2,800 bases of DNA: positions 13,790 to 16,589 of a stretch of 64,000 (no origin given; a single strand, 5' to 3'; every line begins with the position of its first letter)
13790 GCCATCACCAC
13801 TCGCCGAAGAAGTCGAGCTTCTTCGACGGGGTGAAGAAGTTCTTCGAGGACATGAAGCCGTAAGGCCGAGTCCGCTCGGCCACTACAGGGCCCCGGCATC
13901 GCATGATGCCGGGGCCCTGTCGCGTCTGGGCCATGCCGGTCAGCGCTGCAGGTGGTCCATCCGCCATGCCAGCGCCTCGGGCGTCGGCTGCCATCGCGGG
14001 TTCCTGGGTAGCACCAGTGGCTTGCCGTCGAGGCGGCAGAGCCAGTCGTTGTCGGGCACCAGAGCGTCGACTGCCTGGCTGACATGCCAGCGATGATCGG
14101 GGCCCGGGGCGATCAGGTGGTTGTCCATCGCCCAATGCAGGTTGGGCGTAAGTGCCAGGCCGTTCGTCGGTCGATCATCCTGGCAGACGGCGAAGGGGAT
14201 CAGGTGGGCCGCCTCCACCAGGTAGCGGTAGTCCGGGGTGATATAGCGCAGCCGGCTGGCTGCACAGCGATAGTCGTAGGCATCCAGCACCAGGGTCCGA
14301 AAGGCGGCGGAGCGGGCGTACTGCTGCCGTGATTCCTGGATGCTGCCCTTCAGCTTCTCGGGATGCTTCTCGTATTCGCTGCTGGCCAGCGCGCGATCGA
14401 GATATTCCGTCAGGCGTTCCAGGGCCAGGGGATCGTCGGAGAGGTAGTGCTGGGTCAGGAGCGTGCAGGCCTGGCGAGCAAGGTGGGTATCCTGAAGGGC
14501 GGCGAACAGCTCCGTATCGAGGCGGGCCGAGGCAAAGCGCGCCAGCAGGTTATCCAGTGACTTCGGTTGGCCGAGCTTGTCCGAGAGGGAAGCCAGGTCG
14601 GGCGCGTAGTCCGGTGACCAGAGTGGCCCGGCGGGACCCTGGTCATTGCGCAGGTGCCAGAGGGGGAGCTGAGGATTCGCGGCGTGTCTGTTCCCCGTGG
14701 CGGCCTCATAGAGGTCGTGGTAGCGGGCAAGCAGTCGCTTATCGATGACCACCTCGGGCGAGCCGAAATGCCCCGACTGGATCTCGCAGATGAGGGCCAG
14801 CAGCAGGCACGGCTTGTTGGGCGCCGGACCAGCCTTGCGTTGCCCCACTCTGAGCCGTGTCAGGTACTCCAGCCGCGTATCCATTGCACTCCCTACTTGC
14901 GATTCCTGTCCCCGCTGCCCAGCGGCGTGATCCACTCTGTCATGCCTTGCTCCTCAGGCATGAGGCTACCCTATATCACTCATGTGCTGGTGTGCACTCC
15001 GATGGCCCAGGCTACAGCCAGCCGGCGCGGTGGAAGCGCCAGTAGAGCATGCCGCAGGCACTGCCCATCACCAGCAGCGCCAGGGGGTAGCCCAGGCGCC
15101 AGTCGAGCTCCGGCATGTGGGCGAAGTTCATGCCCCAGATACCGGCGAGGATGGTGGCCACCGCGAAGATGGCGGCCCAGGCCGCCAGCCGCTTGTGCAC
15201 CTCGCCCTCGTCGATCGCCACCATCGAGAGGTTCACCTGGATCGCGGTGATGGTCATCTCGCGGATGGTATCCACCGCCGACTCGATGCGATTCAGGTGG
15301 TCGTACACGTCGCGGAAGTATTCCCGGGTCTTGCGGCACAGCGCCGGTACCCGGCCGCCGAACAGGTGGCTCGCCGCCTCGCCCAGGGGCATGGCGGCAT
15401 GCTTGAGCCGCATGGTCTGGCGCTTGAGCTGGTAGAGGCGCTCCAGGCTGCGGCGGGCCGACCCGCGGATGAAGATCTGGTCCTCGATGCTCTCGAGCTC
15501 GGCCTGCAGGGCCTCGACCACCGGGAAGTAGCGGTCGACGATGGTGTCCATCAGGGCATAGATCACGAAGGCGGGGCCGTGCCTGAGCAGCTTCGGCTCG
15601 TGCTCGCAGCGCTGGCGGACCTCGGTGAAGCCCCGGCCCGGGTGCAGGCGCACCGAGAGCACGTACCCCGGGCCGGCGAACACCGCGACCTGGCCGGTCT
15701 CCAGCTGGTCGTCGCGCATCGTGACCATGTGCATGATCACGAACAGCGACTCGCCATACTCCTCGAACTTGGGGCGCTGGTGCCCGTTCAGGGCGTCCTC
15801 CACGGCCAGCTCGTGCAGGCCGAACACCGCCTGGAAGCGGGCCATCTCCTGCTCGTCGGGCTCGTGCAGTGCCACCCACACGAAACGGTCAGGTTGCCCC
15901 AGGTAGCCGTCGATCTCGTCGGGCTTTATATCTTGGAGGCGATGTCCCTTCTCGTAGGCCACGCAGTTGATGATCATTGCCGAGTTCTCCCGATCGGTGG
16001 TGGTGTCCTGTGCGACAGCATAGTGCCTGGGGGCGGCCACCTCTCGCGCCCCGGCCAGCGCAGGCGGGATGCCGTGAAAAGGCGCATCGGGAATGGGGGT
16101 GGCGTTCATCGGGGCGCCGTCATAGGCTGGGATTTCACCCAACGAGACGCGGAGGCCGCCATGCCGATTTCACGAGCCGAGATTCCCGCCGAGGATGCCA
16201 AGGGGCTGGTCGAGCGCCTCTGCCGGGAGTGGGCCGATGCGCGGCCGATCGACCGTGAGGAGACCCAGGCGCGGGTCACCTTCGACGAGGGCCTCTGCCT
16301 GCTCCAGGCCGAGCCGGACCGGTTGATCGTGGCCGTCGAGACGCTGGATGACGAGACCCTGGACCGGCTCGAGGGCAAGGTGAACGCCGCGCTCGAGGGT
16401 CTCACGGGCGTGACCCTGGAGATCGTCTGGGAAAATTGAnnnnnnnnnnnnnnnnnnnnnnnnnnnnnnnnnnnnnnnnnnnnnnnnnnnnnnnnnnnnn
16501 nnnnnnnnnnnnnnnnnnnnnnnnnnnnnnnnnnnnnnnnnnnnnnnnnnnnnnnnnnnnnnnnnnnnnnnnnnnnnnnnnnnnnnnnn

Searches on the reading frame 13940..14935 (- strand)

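Call 62: search_protein_families(library=pfam, proteins=[window:13940-14935:-], max_evalue=0.00001)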
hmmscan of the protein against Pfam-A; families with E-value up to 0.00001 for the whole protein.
window:13940-14935:- (331 aa): 1 family
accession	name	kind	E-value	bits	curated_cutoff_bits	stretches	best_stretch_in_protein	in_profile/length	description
PF13391.12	HNH_2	-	2.7e-08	34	21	1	224-276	1-64/66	HNH endonuclease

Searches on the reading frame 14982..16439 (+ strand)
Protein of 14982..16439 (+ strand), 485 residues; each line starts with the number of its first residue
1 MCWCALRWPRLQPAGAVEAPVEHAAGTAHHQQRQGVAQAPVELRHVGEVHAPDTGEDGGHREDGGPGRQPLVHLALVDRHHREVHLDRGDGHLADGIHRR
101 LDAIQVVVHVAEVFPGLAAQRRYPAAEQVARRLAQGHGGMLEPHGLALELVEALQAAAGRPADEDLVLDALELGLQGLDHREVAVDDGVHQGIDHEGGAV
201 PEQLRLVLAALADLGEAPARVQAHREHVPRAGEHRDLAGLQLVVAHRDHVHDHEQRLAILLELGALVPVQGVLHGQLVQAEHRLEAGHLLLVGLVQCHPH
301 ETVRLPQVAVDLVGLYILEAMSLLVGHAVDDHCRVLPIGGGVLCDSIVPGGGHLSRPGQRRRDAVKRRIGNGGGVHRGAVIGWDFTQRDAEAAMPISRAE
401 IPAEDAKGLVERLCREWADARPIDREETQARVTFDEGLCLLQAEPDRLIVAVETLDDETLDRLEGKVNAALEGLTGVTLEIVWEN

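Call 62: search_protein_families(library=pfam, proteins=[window:14982-16439:+], max_evalue=0.00001)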
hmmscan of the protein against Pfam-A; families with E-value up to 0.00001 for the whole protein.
window:14982-16439:+ (485 aa): 1 family
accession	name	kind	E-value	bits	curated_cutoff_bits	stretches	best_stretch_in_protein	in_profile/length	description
PF09981.14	DUF2218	-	1.2e-12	48.5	29.1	1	398-476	1-79/88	Uncharacterized protein conserved in bacteria (DUF2218)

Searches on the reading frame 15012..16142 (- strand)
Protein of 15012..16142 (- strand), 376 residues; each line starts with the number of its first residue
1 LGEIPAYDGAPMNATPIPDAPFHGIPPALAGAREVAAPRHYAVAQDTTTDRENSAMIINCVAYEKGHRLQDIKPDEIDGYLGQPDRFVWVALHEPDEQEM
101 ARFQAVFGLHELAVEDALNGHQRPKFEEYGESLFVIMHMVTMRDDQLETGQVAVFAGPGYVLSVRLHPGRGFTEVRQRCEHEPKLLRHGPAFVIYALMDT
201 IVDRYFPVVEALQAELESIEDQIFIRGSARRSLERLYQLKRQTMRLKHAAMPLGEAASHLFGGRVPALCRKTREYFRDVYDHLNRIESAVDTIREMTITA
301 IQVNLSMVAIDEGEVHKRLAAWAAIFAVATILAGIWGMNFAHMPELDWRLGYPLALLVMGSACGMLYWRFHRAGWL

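Call 62: search_protein_families(library=pfam, proteins=[window:15012-16142:-], max_evalue=0.00001)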
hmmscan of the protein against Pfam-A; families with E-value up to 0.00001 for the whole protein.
window:15012-16142:- (376 aa): 1 family
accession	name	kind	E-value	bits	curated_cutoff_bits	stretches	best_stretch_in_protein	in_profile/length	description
PF01544.23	CorA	-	3.9e-59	200.8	27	1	86-372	3-292/292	CorA-like Mg2+ transporter protein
